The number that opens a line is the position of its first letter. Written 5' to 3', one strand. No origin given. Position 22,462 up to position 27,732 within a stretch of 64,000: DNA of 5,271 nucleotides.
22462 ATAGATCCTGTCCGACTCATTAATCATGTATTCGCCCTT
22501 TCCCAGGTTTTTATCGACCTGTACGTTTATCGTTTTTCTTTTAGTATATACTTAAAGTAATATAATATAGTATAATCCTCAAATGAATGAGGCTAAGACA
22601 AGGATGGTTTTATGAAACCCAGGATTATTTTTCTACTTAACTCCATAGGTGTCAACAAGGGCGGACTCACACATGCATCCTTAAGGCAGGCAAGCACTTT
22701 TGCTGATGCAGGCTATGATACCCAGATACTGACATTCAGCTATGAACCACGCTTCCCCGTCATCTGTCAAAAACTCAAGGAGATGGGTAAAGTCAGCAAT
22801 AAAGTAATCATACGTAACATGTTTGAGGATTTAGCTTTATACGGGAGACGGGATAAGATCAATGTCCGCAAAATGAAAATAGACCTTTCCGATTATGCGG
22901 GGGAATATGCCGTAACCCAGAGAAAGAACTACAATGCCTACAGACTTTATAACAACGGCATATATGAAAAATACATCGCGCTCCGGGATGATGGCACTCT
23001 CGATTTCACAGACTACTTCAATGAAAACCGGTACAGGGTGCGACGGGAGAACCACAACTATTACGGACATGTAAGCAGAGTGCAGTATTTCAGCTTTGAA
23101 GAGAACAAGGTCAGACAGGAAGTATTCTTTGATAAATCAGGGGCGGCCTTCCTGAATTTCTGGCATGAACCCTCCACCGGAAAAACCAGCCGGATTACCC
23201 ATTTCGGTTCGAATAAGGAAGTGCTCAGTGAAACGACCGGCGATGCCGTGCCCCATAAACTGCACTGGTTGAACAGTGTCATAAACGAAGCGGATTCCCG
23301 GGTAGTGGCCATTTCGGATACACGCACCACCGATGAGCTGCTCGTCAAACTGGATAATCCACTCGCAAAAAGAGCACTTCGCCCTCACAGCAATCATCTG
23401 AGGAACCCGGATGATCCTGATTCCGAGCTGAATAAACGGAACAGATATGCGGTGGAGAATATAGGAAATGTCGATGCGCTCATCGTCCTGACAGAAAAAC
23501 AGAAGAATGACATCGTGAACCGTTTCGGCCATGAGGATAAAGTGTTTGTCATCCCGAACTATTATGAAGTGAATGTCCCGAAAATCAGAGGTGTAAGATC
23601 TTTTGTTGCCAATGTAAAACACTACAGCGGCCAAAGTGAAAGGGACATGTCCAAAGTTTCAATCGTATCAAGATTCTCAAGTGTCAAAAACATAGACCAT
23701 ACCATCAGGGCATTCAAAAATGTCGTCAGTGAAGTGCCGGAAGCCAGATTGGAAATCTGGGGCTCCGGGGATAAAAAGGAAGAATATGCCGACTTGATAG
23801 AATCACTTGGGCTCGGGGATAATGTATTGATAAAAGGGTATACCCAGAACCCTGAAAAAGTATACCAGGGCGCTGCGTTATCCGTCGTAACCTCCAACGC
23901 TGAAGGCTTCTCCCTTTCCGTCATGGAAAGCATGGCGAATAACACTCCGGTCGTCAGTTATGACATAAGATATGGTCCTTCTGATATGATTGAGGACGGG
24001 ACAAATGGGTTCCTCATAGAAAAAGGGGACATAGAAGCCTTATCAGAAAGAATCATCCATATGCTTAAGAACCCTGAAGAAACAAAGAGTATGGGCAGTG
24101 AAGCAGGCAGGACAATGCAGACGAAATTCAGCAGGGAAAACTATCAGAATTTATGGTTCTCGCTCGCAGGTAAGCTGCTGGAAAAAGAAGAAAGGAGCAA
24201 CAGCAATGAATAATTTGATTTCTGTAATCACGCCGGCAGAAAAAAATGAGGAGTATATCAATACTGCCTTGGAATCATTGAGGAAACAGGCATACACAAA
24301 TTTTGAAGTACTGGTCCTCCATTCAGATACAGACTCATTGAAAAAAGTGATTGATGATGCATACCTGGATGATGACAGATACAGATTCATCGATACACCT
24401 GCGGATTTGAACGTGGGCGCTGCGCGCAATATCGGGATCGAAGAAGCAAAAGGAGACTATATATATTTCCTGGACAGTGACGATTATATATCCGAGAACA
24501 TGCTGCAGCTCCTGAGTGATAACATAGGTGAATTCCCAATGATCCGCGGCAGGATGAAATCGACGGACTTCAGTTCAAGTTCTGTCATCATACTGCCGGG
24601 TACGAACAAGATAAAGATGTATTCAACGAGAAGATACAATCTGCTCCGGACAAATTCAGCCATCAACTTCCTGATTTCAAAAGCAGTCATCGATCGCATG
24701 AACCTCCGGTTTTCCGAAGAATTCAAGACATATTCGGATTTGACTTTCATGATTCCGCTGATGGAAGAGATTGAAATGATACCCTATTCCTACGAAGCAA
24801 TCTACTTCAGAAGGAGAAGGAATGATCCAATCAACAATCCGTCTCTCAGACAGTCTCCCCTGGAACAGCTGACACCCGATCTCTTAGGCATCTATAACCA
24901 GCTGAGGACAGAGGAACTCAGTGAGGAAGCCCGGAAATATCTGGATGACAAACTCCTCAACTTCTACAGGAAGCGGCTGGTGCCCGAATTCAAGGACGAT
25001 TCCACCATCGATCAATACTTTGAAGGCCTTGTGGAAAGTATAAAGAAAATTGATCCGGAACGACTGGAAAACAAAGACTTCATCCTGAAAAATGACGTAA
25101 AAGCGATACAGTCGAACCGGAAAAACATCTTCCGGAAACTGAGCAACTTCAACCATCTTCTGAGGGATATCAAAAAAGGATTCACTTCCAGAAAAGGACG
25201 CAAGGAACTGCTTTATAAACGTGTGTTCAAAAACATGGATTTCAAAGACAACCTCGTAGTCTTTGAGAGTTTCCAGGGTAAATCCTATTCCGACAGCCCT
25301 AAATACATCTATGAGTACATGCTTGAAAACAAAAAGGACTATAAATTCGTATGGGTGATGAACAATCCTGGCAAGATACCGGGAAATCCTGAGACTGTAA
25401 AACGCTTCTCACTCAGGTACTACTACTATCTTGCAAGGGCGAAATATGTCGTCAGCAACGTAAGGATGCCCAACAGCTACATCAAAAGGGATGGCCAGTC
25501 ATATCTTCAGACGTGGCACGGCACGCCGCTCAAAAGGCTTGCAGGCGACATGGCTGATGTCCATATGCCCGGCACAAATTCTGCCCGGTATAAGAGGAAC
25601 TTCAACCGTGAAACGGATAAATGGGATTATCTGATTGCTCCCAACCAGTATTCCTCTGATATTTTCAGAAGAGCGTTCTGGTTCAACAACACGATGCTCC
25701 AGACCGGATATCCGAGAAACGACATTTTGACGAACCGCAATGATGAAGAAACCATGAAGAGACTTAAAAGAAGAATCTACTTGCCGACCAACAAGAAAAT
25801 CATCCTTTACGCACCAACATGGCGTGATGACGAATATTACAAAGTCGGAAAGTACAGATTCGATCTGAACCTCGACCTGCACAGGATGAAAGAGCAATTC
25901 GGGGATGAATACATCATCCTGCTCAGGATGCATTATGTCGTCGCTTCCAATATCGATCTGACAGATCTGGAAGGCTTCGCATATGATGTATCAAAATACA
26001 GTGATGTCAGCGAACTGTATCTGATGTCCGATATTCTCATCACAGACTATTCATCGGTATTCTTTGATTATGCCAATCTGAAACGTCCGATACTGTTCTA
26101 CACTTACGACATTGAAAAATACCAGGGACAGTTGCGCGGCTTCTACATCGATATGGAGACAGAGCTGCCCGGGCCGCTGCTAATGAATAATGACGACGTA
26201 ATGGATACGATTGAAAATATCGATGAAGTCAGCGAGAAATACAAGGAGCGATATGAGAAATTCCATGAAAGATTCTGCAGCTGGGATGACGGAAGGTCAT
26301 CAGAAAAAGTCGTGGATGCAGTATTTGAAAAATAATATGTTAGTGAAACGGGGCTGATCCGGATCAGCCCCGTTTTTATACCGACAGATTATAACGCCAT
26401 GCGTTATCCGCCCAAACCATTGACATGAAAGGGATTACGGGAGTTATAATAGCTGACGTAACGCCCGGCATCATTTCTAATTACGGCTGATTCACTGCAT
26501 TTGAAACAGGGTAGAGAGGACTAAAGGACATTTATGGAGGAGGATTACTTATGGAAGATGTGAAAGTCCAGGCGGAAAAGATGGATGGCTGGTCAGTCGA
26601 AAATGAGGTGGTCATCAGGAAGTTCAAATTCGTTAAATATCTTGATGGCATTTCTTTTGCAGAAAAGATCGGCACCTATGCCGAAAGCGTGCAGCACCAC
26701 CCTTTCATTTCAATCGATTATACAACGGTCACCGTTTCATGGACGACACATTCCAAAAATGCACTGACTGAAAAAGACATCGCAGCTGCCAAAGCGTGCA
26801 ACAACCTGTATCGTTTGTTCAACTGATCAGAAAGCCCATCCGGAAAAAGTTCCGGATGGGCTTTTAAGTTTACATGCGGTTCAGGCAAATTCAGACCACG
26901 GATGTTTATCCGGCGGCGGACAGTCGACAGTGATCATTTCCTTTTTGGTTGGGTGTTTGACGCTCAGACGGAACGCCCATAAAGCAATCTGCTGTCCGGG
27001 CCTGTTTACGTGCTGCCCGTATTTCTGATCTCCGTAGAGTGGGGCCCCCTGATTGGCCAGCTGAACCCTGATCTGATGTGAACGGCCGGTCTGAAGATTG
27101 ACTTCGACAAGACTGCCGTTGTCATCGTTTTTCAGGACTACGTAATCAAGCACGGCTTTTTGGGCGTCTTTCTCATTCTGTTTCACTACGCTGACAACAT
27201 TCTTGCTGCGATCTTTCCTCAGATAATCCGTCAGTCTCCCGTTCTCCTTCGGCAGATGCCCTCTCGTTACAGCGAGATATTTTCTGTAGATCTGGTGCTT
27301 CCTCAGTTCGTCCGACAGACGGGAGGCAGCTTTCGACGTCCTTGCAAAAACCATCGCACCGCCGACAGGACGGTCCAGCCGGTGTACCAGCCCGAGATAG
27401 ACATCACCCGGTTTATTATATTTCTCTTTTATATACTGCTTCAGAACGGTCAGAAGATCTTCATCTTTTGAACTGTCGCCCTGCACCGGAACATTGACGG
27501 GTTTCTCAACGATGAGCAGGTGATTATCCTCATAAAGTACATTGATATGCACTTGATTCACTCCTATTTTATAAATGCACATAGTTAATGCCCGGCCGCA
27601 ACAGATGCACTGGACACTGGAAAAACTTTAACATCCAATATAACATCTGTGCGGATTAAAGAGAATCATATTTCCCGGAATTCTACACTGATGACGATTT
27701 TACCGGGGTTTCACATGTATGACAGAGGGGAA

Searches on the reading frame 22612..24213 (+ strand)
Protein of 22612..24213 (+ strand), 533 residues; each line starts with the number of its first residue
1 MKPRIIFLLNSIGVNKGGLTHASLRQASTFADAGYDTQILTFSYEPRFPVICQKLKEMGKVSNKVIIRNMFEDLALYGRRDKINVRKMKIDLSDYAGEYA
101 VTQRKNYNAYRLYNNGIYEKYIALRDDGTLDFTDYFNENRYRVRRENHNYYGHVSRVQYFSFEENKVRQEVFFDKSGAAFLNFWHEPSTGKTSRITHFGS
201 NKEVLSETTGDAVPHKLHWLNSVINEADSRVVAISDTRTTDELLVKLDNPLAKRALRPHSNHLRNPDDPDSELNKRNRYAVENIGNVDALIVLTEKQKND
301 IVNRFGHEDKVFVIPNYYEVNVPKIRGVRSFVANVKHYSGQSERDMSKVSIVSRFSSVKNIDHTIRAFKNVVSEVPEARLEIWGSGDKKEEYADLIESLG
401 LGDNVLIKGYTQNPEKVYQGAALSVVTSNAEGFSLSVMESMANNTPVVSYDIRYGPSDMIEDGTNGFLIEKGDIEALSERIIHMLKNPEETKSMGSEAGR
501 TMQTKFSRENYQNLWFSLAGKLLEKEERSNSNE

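Call 57: search_protein_families(library=pfam, proteins=[window:22612-24213:+], max_evalue=0.000001)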
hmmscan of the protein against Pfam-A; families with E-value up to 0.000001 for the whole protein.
window:22612-24213:+ (533 aa): 3 families
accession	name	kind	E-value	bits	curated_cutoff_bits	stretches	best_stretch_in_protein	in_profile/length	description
PF00534.26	Glycos_transf_1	-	1.3e-37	129.4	26.4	1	348-498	17-169/172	Glycosyl transferases group 1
PF13692.12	Glyco_trans_1_4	-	7.2e-30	104.5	27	1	349-487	4-142/142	Glycosyl transferases group 1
PF20706.3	GT4-conflict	-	1e-07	31.8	26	1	345-448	196-309/385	Family 4 Glycosyltransferase in conflict systems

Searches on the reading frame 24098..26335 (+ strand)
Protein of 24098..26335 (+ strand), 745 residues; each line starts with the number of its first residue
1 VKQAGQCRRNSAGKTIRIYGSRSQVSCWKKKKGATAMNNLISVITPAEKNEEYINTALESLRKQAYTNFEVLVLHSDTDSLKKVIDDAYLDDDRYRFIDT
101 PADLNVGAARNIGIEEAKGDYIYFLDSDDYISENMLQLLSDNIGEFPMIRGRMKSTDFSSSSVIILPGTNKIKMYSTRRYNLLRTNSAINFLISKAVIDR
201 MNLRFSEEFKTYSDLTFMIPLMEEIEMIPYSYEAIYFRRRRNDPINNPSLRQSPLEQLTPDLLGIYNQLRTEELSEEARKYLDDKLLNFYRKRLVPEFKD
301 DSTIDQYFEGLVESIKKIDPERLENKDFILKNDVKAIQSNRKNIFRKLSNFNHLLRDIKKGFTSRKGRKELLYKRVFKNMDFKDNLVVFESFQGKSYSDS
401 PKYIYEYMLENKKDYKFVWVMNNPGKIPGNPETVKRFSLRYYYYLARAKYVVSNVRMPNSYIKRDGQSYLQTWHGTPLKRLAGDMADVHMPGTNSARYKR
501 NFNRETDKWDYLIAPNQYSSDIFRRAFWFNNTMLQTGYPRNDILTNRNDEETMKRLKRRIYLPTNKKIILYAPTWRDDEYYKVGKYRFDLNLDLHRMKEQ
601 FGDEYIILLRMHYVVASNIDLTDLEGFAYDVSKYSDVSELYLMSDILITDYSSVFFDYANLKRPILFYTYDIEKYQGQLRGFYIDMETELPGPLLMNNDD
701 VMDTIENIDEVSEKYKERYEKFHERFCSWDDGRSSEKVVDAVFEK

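Call 57: search_protein_families(library=pfam, proteins=[window:24098-26335:+], max_evalue=0.000001)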
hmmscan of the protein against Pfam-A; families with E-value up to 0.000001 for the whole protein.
window:24098-26335:+ (745 aa): 3 families
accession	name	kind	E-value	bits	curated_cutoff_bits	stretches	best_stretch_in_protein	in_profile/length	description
PF04464.20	Glyphos_transf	-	1.5e-130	435.8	22.1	1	375-744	4-367/367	CDP-Glycerol:Poly(glycerophosphate) glycerophosphotransferase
PF00535.33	Glycos_transf_2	-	2.1e-20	73.8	23.3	1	42-143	1-103/168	Glycosyl transferase family 2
PF10111.15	Glyco_tranf_2_2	-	4.2e-09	36.7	27.3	1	47-137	8-100/276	Glycosyltransferase like family 2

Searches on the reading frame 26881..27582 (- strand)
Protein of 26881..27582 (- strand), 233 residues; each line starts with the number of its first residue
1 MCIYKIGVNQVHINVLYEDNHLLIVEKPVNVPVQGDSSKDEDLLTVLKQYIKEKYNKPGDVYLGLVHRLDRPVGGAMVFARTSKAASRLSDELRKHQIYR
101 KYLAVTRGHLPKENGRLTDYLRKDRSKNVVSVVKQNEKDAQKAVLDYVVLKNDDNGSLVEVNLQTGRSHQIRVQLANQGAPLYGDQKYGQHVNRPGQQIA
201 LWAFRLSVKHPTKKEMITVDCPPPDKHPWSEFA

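Call 57: search_protein_families(library=pfam, proteins=[window:26881-27582:-], max_evalue=0.000001)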
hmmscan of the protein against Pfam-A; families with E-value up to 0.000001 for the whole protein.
window:26881-27582:- (233 aa): 1 family
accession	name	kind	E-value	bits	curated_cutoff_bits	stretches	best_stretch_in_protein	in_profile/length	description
PF00849.27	PseudoU_synth_2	-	5.5e-34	118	26.8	1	21-176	1-151/152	RNA pseudouridylate synthase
